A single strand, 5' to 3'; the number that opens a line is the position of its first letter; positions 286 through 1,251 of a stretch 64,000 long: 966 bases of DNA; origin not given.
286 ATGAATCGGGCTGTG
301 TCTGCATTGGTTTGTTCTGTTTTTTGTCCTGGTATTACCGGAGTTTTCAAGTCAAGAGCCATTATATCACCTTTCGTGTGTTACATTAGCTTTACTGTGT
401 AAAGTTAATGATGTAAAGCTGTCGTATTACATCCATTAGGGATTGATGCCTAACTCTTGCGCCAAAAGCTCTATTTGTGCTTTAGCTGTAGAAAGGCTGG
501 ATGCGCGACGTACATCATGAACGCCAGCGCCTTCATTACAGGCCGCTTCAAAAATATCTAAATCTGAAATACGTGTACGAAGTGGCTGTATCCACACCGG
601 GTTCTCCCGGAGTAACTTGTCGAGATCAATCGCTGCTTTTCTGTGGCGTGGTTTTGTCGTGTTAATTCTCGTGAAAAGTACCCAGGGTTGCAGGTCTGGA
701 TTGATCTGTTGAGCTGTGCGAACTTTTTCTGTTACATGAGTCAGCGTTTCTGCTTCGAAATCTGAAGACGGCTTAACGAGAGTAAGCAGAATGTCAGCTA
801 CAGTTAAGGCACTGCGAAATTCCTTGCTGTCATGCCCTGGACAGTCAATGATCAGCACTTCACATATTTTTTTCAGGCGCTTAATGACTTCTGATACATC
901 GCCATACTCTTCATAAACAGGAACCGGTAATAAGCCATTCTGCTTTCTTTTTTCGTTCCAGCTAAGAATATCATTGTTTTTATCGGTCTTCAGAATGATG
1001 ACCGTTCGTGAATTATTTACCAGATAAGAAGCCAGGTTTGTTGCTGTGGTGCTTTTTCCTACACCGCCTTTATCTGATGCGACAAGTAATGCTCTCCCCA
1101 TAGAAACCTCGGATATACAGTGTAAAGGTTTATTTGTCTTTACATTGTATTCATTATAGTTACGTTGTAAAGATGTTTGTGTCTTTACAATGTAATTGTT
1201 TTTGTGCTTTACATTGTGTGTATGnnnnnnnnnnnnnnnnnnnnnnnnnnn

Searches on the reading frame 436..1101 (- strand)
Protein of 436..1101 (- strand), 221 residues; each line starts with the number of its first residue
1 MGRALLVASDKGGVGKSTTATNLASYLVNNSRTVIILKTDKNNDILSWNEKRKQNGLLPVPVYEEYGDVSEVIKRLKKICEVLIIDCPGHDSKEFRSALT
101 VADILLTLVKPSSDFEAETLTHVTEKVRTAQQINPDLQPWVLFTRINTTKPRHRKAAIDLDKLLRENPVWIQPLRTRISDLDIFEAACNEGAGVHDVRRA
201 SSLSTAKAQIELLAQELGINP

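Call 118: search_protein_families(proteins=[window:436-1101:-], library=ncbifam, max_evalue=0.01)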
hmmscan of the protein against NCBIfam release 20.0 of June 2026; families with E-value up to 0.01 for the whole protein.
window:436-1101:- (221 aa): 22 families
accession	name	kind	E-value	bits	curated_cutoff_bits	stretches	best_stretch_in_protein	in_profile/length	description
NF041546.1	ParA_partition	equivalog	2.9e-29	102.1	180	1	7-216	4-203/203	ParA family partition ATPase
TIGR03371.1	cellulose_yhjQ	equivalog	6.5e-11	42.2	157.85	2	5-44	4-43/246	cellulose biosynthesis protein BcsQ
TIGR01968.1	minD_bact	equivalog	5.8e-10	38.9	212.9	1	3-47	2-49/261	septum site-determining protein MinD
TIGR01969.1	minD_arch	subfamily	1e-09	38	201.75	2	4-40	2-38/251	cell division ATPase MinD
NF041136.1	MrpORP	equivalog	7.3e-06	25.5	450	1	3-40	6-43/365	iron-sulfur cluster carrier protein MrpORP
NF010423.0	PRK13849.1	equivalog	1.5e-05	24.5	313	1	6-55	5-54/231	conjugal transfer ATPase VirC1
NF009701.0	PRK13230.1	subfamily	8.8e-05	21.6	350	1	10-47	8-45/291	nitrogenase reductase-like protein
NF008669.0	PRK11670.1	equivalog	0.00021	20.3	348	1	5-40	110-145/369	iron-sulfur cluster carrier protein ApbC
TIGR01287.1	nifH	equivalog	0.00041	19.7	394.35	1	10-57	7-55/275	nitrogenase iron protein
NF033200.1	F430_CfbC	exception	0.00072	19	402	1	10-44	7-41/260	Ni-sirohydrochlorin a,c-diamide reductive cyclase ATP-dependent reductase subunit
NF047398.1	AAA_KGGVGR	domain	0.00075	19.9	90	1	7-40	7-40/190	KGGVGR-motif variant AAA ATPase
NF008079.0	PRK10818.1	equivalog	0.00085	18.7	508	0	1-40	1-40/270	septum site-determining protein MinD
TIGR04291.1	arsen_driv_ArsA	equivalog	0.00095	18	650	1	5-51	322-368/565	arsenical pump-driving ATPase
TIGR01007.1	eps_fam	subfamily_domain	0.0012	18.4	108.05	1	4-57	19-74/204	polysaccharide biosynthesis tyrosine autokinase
NF010461.0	PRK13886.1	subfamily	0.0016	17.9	360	1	5-44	5-44/241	conjugal transfer protein TraL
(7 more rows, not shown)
